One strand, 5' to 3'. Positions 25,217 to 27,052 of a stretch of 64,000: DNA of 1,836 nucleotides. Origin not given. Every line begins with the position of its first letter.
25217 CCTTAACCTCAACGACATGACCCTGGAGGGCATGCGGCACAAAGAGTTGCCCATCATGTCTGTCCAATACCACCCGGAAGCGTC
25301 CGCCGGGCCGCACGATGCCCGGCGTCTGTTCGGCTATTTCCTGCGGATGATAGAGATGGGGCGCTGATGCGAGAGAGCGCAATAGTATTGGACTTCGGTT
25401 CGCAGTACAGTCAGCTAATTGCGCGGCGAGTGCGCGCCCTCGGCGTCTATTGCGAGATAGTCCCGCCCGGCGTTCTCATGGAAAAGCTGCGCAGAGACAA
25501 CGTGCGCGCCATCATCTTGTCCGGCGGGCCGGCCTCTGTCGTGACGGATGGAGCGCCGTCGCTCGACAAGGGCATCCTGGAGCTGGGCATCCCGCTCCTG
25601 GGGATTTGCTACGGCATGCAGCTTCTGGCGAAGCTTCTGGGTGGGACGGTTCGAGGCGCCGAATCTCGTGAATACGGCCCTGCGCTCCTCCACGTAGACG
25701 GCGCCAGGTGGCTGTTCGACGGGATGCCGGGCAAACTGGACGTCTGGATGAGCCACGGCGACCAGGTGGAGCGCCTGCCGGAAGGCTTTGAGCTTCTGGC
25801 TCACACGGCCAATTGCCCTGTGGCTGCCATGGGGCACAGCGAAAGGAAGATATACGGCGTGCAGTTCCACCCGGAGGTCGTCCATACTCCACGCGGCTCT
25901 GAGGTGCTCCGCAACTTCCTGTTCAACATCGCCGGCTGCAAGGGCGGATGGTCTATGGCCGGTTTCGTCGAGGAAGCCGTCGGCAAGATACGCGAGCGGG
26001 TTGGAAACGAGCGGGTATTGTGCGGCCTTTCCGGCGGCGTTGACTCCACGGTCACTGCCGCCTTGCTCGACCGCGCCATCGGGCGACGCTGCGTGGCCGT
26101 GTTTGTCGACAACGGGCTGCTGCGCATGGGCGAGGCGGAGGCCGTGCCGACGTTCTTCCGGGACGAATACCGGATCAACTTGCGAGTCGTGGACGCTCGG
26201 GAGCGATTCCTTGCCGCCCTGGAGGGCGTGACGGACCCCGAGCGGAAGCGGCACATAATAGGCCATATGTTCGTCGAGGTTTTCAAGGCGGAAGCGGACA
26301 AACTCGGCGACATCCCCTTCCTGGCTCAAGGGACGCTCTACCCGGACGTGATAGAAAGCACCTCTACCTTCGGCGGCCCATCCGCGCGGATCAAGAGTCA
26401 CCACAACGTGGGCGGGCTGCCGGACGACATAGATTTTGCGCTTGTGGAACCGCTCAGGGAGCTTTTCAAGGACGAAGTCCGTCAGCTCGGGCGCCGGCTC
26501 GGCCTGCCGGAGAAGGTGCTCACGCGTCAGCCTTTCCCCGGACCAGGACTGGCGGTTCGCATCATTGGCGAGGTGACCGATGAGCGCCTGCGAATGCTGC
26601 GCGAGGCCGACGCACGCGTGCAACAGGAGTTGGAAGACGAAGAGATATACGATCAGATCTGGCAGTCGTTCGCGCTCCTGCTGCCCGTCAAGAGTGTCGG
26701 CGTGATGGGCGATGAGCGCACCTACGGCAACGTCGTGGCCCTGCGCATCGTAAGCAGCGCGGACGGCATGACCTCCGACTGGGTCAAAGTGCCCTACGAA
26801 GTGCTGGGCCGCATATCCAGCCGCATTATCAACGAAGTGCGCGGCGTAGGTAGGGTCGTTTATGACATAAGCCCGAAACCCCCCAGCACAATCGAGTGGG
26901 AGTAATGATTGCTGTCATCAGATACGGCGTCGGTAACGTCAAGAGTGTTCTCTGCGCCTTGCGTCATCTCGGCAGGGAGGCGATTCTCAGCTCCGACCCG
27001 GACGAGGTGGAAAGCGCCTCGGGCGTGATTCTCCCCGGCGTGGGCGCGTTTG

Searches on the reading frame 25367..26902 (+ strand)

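Call 34: search_protein_families(library=ncbifam, proteins=[window:25367-26902:+], max_evalue=1e-8)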
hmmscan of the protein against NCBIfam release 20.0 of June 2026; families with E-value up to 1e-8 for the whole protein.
window:25367-26902:+ (512 aa): 24 families
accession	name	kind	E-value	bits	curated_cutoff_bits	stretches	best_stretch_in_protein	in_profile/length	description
NF000848.1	PRK00074.1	equivalog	4.6e-234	777.7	400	1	6-512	2-512/512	glutamine-hydrolyzing GMP synthase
TIGR00884.1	guaA_Cterm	equivalog_domain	2.1e-144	480.6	338.75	1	200-512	2-310/310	glutamine-hydrolyzing GMP synthase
TIGR00888.1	guaA_Nterm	equivalog_domain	8e-75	250.4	172.15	1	6-192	2-188/188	glutamine-hydrolyzing GMP synthase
NF001975.0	PRK00758.1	equivalog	2.9e-51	173.7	198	1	6-185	5-179/185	GMP synthase subunit A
NF006562.0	PRK09065.1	equivalog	4.3e-20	72.3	205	1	14-172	25-191/242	glutamine amidotransferase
NF011201.0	PRK14607.1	equivalog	1.3e-17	63.7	670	1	38-186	37-187/534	bifunctional anthranilate synthase component II/anthranilate phosphoribosyltransferase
NF005743.0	PRK07567.1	equivalog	1.3e-16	60.6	264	1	70-171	89-192/245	glutamine amidotransferase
NF010081.0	PRK13566.1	equivalog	5e-16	58.1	645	1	6-179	532-711/729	anthranilate synthase component I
NF005849.0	PRK07765.1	equivalog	5.5e-16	58.5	308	1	44-188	45-192/219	aminodeoxychorismate/anthranilate synthase component II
NF005799.0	PRK07649.1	equivalog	3.3e-15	56.2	327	1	48-185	46-185/195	aminodeoxychorismate/anthranilate synthase component II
NF041322.1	Anth_synII_Halo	equivalog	1.3e-14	54.3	320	1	37-186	33-188/190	anthranilate synthase component II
NF004212.0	PRK05665.1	equivalog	2.8e-14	53.4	309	1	72-174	89-191/241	amidotransferase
NF005367.0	PRK06895.1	equivalog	3.5e-13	49.8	265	1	76-185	74-186/190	anthranilate synthase component II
NF010587.0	PRK13980.1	equivalog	4.7e-13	49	255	0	209-245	26-62/267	NAD+ synthase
NF005458.0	PRK07053.1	equivalog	5.3e-13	48.9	250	1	49-172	51-181/234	glutamine amidotransferase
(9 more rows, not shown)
